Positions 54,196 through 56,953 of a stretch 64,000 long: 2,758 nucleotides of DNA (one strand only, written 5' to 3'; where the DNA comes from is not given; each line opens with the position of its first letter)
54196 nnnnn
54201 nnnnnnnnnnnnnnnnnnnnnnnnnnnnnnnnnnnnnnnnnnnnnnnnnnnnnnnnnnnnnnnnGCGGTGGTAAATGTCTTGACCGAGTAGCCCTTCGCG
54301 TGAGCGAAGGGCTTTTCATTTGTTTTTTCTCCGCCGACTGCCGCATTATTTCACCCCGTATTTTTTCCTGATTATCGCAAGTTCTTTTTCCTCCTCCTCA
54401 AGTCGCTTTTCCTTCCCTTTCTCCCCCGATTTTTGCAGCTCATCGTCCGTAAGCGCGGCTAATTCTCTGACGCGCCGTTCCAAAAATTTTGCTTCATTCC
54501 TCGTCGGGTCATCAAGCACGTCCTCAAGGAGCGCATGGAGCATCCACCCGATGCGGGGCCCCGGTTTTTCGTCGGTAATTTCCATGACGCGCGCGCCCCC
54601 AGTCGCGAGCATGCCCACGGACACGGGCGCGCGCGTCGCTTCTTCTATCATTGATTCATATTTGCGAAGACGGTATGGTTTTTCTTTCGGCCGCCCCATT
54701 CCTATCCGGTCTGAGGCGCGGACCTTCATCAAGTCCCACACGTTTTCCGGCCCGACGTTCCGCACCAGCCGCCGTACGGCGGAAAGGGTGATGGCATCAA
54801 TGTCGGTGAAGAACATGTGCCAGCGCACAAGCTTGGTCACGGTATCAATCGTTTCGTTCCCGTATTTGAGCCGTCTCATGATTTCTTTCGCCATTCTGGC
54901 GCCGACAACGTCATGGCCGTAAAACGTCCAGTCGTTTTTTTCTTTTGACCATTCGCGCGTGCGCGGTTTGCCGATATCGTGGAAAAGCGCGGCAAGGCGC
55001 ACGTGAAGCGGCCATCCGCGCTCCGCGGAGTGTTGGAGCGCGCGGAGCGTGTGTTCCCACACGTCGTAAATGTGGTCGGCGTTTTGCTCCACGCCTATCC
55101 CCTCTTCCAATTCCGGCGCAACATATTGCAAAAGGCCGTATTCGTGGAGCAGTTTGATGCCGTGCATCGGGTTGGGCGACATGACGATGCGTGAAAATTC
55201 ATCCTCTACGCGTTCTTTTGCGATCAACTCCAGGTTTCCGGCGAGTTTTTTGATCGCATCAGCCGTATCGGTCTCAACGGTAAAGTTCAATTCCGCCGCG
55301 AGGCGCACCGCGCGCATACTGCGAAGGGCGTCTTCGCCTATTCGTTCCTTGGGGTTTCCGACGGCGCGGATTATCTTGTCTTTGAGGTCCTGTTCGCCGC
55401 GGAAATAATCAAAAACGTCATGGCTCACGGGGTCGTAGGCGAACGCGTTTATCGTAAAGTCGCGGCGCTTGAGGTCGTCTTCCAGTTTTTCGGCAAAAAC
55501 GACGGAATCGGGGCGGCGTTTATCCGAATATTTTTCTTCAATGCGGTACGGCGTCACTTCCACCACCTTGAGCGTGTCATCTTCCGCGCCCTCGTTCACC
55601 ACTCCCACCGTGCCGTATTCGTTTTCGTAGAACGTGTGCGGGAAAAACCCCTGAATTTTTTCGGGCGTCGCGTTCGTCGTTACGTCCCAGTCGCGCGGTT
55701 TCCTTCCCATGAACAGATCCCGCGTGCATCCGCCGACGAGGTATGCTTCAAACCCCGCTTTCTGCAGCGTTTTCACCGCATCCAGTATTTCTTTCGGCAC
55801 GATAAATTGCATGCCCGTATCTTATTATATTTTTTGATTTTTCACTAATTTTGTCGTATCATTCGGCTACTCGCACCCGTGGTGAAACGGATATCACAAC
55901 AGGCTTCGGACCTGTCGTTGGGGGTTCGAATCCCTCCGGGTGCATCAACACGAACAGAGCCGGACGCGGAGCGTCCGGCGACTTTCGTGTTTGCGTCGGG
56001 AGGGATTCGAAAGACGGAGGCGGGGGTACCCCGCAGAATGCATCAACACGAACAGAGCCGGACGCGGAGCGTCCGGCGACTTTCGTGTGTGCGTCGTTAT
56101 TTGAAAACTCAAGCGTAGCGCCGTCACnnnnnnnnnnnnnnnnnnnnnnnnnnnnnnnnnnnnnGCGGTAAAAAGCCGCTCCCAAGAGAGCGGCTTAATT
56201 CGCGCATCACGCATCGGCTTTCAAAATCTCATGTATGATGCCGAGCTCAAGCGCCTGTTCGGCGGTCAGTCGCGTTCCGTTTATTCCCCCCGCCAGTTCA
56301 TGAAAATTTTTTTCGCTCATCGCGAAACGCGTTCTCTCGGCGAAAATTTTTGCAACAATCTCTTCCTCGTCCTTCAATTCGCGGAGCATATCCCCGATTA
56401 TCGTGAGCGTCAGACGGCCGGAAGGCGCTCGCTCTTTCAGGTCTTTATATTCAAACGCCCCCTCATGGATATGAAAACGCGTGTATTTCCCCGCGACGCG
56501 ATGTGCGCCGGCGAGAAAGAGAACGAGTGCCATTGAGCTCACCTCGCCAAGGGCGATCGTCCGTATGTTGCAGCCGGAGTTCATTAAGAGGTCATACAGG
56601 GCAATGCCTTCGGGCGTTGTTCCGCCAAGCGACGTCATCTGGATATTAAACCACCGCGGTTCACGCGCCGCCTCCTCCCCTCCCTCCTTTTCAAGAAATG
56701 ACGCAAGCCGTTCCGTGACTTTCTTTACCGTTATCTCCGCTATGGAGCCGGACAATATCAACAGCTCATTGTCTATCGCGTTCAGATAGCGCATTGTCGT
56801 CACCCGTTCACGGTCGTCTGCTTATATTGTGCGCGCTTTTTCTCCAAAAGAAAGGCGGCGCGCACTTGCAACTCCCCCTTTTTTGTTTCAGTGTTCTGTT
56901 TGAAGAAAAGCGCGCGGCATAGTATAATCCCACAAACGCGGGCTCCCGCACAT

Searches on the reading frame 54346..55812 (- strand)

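Call 9: search_protein_families(library=pfam, proteins=[window:54346-55812:-], max_evalue=0.01)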
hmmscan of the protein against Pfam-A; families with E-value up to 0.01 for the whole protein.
window:54346-55812:- (488 aa): 4 families
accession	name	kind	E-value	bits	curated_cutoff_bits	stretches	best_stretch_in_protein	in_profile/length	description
PF01743.26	PolyA_pol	-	6.2e-36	124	23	1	23-149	1-126/126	Poly A polymerase head domain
PF12627.12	PolyA_pol_RNAbd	-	8.8e-19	67.5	22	1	176-237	1-62/64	Probable RNA and SrmB- binding site of polymerase A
PF01966.28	HD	-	2e-14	54.3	22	1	251-339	1-92/116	HD domain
PF13735.12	tRNA_NucTran2_2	-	4.4e-06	27.2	27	1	288-445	3-146/149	tRNA nucleotidyltransferase domain 2 putative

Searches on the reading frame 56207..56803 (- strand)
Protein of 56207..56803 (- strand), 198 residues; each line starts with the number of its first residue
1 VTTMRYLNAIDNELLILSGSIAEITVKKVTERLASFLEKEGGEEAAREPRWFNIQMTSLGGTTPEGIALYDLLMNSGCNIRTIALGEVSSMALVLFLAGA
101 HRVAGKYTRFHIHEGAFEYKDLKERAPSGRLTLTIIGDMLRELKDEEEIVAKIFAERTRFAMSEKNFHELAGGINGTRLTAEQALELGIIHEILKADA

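Call 9: search_protein_families(library=pfam, proteins=[window:56207-56803:-], max_evalue=0.01)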
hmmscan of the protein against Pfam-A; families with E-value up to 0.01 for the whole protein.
window:56207-56803:- (198 aa): 1 family
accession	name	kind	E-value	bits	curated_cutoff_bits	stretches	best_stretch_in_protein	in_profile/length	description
PF00574.28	CLP_protease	-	5e-11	43.2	20.2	1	16-195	20-180/182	Clp protease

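Call 57: search_protein_families(library=phrogs, proteins=[window:56207-56803:-], max_evalue=0.01)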
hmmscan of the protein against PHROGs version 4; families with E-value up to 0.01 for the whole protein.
window:56207-56803:- (198 aa): 7 families
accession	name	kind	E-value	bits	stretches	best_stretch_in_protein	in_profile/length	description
phrog_94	-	head and packaging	1.7e-13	52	1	53-114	121-182/622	head maturation protease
phrog_1684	-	head and packaging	8.7e-07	29.7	1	51-116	74-139/284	head maturation protease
phrog_2976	-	head and packaging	1.8e-06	28.9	1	53-197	55-185/394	head maturation protease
phrog_1827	-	other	5.8e-06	26.8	1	52-120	55-123/202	ATP-dependent protease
phrog_133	-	head and packaging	1.5e-05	24.9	1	53-114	52-113/668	head maturation protease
phrog_33547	-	unknown function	2.7e-05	24.3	1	54-111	34-91/357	-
phrog_5410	-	other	0.0002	21.7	1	51-114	57-120/323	ATP-dependent protease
